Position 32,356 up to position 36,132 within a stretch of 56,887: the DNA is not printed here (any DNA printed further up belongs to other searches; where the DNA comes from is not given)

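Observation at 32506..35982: Sulfotransferase / coiled-coil / GT2 / GT4 fusion: a molecular-ruler polymerase with sulfate as candidate chain cap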

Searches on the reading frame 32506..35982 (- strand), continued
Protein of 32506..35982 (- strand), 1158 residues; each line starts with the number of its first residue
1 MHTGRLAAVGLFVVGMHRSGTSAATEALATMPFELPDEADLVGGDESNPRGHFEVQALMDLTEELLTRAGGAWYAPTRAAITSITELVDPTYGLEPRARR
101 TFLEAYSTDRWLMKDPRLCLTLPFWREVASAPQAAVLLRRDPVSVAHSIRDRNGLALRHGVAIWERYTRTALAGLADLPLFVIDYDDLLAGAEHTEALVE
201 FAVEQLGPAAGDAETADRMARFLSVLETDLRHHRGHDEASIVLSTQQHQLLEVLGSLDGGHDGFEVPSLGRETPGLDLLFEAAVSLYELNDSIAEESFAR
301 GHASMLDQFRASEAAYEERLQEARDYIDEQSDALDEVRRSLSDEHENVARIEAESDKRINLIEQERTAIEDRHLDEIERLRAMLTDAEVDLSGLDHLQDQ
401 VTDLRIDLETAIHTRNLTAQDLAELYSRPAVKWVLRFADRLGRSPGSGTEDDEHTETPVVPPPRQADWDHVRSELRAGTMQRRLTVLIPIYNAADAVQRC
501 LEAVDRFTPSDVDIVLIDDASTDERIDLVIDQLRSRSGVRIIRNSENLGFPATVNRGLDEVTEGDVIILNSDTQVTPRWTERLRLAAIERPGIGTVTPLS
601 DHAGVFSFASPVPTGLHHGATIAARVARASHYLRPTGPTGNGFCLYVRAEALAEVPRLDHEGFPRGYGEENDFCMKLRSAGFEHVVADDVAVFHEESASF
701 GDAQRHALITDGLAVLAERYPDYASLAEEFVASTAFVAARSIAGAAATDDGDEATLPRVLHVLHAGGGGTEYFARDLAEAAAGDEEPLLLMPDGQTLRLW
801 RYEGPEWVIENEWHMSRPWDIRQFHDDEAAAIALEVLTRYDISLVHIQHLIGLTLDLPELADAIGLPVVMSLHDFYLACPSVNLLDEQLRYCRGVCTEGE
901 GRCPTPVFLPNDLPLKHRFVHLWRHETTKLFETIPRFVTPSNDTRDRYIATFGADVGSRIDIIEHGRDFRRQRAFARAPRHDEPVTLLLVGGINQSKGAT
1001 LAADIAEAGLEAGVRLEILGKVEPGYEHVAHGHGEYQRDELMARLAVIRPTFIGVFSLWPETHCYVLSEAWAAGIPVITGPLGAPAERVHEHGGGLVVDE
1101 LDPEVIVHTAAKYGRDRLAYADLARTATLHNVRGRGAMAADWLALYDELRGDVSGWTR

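Call 61: find_encoding_contigs(protein=P0027, flank=10000, max_places=1)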
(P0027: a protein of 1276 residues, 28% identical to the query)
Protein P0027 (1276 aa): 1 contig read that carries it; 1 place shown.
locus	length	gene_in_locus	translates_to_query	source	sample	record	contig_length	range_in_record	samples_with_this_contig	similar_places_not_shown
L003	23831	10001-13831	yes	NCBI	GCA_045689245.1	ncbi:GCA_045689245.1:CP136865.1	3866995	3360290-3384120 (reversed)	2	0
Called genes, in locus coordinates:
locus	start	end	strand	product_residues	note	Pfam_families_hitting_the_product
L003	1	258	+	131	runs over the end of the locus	PF07963:N_methyl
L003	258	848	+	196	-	PF07963:N_methyl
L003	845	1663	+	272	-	-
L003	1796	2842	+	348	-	PF05137:PilN (weak)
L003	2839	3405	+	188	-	PF10741:T2SSM_b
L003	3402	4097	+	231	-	-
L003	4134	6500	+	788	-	PF21305:type_II_gspD_N0, PF03958:Secretin_N, PF00263:Secretin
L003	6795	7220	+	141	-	-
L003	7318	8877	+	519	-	-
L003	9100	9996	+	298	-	PF13145:Rotamase_2, PF13616:Rotamase_3, PF00639:Rotamase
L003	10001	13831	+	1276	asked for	PF13641:Glyco_tranf_2_3, PF00535:Glycos_transf_2, PF13632:Glyco_trans_2_3 (weak), PF00534:Glycos_transf_1, PF13692:Glyco_trans_1_4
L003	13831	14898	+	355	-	PF01757:Acyl_transf_3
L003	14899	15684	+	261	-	-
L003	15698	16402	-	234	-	-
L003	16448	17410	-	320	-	-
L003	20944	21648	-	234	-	PF13469:Sulfotransfer_3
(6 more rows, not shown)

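Call 62: find_encoding_contigs(protein=P0028, flank=10000, max_places=1)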
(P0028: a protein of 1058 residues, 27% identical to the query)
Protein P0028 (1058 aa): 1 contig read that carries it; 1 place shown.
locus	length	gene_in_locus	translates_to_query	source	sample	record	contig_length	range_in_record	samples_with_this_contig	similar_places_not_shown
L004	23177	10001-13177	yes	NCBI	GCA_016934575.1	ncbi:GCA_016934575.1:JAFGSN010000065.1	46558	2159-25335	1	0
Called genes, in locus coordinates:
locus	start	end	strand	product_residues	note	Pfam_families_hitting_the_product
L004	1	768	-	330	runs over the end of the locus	-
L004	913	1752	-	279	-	PF17848:Zn_ribbon_ACC, PF01039:Carboxyl_trans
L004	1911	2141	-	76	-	-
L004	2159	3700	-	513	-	PF00069:Pkinase, PF07714:PK_Tyr_Ser-Thr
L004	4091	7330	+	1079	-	PF00637:Clathrin (faint), PF24762:TPR_IF140-IFT172 (faint), PF07719:TPR_2 (faint), PF13174:TPR_6 (faint), PF00069:Pkinase, PF07714:PK_Tyr_Ser-Thr, PF00069:Pkinase, PF07714:PK_Tyr_Ser-Thr, +3 more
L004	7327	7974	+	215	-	-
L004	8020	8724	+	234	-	PF04519:Bactofilin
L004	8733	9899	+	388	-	PF17785:PUA_3, PF13649:Methyltransf_25 (faint), PF10672:Methyltrans_SAM, PF03602:Cons_hypoth95, PF01189:Methyltr_RsmB-F (faint), PF13847:Methyltransf_31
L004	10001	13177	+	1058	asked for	PF13469:Sulfotransfer_3, PF13579:Glyco_trans_4_4 (weak), PF00534:Glycos_transf_1 (weak), PF13692:Glyco_trans_1_4, PF00535:Glycos_transf_2, PF13641:Glyco_tranf_2_3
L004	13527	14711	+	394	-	PF13524:Glyco_trans_1_2 (faint), PF00534:Glycos_transf_1, PF13692:Glyco_trans_1_4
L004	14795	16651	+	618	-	PF00884:Sulfatase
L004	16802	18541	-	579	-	-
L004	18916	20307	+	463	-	PF12838:Fer4_7, PF13183:Fer4_8, PF13237:Fer4_10 (faint), PF13484:Fer4_16, PF13534:Fer4_17, PF02754:CCG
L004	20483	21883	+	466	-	PF01565:FAD_binding_4, PF02913:FAD-oxidase_C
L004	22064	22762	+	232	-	PF16138:DUF4846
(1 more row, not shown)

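Call 63: find_encoding_contigs(protein=P0024, flank=10000, max_places=1)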
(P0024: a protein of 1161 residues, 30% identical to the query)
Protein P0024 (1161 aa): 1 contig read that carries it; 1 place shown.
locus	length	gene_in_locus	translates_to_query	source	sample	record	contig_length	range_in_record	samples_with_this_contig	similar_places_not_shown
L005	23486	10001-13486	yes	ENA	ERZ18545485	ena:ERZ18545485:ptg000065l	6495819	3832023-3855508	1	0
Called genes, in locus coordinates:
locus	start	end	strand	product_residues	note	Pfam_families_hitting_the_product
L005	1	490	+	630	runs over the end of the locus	PF02129:Peptidase_S15, PF08530:PepX_C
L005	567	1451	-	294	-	PF00480:ROK, PF01869:BcrAD_BadFG (faint)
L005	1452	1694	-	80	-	PF04024:PspC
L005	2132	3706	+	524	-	PF02776:TPP_enzyme_N, PF02775:TPP_enzyme_C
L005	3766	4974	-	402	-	PF02771:Acyl-CoA_dh_N, PF02770:Acyl-CoA_dh_M, PF00441:Acyl-CoA_dh_1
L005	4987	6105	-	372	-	PF02771:Acyl-CoA_dh_N, PF02770:Acyl-CoA_dh_M (weak), PF00441:Acyl-CoA_dh_1, PF08028:Acyl-CoA_dh_2 (faint)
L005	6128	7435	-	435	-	PF00067:p450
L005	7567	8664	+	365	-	PF02771:Acyl-CoA_dh_N, PF00441:Acyl-CoA_dh_1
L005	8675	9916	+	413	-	PF02771:Acyl-CoA_dh_N, PF02770:Acyl-CoA_dh_M, PF00441:Acyl-CoA_dh_1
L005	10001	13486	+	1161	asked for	PF13506:Glyco_transf_21 (faint), PF00535:Glycos_transf_2, PF10111:Glyco_tranf_2_2, PF13641:Glyco_tranf_2_3, PF13632:Glyco_trans_2_3 (weak), PF00534:Glycos_transf_1, PF13524:Glyco_trans_1_2 (weak), PF13692:Glyco_trans_1_4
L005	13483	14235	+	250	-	PF01061:ABC2_membrane (weak), PF12698:ABC2_membrane_3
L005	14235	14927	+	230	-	PF00005:ABC_tran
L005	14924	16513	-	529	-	PF13489:Methyltransf_23 (weak), PF08241:Methyltransf_11, PF13649:Methyltransf_25, PF13847:Methyltransf_31 (weak)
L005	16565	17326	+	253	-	-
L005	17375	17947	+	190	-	PF08241:Methyltransf_11 (weak)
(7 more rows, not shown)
